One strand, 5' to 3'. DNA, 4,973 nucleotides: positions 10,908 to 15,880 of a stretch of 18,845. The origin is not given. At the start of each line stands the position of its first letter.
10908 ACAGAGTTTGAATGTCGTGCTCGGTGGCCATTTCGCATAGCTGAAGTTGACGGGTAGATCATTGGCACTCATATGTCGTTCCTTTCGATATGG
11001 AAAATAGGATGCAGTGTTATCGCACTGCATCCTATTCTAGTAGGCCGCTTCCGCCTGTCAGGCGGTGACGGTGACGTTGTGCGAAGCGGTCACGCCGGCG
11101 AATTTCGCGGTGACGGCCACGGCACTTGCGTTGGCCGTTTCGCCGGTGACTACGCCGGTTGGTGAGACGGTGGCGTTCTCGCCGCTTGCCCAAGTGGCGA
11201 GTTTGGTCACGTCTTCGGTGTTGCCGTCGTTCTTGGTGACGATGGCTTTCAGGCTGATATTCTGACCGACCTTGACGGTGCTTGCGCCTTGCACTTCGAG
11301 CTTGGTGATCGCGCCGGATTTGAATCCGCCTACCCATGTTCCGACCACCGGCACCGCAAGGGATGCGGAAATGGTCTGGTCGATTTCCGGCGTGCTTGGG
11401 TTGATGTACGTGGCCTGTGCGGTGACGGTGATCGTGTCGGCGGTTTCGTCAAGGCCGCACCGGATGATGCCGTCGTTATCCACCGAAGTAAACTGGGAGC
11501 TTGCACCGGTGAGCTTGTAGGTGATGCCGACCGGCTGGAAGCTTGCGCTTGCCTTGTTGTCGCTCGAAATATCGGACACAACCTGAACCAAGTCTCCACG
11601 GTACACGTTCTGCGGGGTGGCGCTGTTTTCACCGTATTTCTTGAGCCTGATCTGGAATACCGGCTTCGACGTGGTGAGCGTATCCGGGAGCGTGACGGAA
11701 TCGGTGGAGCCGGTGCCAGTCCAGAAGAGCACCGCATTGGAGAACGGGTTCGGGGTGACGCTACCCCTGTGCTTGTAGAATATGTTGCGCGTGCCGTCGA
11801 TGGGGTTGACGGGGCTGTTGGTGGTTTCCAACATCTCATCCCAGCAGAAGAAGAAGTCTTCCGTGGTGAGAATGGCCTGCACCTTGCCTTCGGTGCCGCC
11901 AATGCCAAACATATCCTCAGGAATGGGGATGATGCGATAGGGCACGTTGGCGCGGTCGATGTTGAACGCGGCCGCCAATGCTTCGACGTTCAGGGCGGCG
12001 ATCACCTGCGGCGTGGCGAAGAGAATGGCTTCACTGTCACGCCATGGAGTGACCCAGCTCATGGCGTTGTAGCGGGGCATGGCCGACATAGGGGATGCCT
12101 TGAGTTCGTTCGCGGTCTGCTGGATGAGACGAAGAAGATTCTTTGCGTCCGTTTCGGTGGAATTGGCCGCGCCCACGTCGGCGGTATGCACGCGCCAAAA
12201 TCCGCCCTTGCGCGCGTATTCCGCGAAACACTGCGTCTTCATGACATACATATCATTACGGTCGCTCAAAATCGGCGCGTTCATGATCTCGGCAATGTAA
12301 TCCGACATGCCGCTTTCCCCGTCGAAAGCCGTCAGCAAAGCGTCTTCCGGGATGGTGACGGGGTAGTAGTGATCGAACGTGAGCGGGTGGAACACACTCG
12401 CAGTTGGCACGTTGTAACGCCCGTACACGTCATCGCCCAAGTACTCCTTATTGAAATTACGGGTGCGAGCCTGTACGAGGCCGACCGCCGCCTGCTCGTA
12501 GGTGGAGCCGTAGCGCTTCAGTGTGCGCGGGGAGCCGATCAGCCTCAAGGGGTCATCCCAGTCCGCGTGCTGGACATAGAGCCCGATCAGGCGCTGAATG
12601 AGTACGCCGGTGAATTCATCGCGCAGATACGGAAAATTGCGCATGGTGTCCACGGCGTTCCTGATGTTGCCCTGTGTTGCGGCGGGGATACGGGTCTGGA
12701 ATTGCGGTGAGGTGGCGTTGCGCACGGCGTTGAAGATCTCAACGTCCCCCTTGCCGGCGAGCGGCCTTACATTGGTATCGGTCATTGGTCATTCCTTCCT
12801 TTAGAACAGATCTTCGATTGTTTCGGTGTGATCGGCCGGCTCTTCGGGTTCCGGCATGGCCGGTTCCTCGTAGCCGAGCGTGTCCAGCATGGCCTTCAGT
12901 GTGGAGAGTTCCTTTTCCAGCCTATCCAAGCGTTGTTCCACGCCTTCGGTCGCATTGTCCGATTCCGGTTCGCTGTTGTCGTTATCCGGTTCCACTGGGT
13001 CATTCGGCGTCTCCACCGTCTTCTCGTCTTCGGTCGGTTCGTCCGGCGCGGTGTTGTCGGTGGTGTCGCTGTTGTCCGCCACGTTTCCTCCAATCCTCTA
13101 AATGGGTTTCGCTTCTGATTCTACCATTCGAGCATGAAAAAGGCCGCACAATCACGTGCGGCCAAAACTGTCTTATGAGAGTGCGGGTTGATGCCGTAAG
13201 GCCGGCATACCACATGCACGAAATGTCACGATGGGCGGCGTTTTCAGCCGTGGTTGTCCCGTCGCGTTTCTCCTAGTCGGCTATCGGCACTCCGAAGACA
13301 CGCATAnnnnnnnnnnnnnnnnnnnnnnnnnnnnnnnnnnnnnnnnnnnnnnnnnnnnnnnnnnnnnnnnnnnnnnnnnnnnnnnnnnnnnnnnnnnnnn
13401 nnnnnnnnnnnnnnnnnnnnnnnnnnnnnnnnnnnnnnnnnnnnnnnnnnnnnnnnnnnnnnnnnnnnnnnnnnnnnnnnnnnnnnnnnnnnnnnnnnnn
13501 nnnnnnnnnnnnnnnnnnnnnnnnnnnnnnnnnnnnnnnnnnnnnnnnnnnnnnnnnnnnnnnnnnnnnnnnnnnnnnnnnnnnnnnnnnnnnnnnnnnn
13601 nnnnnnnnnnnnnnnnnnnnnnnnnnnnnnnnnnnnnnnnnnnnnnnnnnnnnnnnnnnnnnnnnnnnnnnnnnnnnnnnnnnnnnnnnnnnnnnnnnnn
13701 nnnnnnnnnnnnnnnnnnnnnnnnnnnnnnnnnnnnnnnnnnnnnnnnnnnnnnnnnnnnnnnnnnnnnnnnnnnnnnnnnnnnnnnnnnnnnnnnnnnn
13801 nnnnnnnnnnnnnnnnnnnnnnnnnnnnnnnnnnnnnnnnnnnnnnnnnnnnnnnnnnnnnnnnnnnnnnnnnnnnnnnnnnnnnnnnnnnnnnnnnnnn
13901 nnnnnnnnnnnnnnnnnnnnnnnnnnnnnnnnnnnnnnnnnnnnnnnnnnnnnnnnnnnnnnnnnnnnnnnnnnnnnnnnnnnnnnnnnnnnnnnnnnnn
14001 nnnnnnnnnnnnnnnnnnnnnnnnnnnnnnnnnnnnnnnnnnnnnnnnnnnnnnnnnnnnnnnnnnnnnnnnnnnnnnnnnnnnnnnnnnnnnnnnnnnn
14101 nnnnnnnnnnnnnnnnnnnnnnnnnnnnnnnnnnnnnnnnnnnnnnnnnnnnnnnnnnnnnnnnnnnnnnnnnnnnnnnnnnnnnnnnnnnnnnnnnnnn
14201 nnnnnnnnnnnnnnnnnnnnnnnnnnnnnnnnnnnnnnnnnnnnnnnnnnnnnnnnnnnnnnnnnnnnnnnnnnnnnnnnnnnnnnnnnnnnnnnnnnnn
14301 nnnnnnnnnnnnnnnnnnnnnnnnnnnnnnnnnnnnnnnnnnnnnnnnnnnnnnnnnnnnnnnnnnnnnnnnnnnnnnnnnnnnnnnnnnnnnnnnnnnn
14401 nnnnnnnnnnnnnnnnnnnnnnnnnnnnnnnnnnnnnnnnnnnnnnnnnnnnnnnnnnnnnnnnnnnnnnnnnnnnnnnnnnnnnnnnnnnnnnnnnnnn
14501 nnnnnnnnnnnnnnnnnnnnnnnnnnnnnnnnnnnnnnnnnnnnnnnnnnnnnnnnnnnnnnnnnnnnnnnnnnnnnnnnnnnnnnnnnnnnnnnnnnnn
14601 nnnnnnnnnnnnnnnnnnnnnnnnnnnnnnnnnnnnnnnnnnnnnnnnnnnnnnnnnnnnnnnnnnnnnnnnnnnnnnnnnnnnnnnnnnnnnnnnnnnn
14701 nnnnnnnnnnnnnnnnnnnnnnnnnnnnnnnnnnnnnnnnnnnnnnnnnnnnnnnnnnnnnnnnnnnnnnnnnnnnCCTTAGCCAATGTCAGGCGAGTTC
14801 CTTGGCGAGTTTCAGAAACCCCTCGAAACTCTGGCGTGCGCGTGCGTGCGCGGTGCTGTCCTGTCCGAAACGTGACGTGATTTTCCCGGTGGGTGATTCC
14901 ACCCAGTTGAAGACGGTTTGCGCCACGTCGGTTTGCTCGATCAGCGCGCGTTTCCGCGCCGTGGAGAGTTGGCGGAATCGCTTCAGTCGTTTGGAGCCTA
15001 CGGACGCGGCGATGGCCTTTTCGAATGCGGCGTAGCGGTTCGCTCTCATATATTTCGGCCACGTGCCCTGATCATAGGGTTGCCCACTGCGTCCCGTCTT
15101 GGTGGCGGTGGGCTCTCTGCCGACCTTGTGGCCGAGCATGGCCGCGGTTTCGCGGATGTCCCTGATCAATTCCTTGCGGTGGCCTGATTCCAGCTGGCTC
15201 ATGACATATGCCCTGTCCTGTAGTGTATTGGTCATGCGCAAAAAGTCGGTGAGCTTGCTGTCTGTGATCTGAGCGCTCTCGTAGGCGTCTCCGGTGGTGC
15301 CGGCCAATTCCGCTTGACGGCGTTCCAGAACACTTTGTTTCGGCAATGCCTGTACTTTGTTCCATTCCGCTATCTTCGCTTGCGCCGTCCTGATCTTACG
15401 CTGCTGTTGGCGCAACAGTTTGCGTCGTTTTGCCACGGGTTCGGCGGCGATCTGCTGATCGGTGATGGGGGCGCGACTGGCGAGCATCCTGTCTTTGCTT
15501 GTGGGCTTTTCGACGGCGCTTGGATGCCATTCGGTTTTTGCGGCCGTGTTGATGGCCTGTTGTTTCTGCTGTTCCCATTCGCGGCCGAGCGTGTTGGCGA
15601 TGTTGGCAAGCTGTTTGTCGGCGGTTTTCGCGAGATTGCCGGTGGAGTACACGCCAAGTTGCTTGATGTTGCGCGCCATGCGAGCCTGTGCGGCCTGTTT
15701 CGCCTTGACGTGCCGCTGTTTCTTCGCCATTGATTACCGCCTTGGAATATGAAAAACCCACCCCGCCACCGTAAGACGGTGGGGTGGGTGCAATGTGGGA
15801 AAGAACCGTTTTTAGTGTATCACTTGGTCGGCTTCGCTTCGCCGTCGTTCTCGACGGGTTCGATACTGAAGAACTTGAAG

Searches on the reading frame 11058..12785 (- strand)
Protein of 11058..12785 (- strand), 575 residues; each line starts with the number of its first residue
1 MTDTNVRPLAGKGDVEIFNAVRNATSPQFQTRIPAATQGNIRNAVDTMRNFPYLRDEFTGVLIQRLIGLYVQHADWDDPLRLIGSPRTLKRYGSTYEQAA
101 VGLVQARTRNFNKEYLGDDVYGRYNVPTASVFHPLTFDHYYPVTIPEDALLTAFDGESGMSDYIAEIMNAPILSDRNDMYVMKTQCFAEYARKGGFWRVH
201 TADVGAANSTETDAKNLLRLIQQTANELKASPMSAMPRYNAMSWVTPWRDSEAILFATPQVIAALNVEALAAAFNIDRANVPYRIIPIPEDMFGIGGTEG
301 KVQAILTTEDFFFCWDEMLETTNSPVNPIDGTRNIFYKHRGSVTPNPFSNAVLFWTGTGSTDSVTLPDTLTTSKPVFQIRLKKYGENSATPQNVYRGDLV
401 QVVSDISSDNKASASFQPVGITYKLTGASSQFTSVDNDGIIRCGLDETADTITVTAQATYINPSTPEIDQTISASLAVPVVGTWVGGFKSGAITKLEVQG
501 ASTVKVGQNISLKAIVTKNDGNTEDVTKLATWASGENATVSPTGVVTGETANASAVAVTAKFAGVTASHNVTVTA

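Call 7: search_protein_families(library=pfam, proteins=[window:11058-12785:-], max_evalue=0.01)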
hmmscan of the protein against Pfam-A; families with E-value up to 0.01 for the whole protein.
window:11058-12785:- (575 aa): 1 family
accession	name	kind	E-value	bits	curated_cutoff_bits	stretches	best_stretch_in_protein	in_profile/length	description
PF25622.1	Phi29_MCP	-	5.8e-57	193.9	27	1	19-355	2-323/323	Phi29-like phage major capsid protein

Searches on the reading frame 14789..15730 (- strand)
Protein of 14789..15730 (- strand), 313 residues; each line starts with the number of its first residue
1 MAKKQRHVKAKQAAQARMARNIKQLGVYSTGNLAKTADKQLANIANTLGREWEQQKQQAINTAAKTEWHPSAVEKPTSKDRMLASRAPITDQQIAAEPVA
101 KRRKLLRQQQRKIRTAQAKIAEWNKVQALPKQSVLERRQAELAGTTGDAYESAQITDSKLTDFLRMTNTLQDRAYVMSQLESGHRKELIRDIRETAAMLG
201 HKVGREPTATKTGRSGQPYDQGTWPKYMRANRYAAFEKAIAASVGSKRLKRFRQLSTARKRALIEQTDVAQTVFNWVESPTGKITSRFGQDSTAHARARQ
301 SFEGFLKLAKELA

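Call 7: search_protein_families(library=pfam, proteins=[window:14789-15730:-], max_evalue=0.01)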
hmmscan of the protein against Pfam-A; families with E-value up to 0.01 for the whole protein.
window:14789-15730:- (313 aa): 0 families

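Call 39: search_protein_families(library=phrogs, proteins=[window:14789-15730:-], max_evalue=0.01)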
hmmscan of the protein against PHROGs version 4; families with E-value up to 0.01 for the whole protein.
window:14789-15730:- (313 aa): 0 families

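Call 64: search_solved_structures(query=window:14789-15730:-, max_evalue=10)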
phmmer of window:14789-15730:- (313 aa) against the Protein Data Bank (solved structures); distinct sequences matched with E-value up to 10: 2.
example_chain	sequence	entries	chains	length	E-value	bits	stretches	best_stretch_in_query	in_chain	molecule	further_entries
7sj5_A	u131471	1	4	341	0.26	14.4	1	66-133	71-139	Major capsid protein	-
7vi9_A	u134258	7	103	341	0.26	14.4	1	66-133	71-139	Major capsid protein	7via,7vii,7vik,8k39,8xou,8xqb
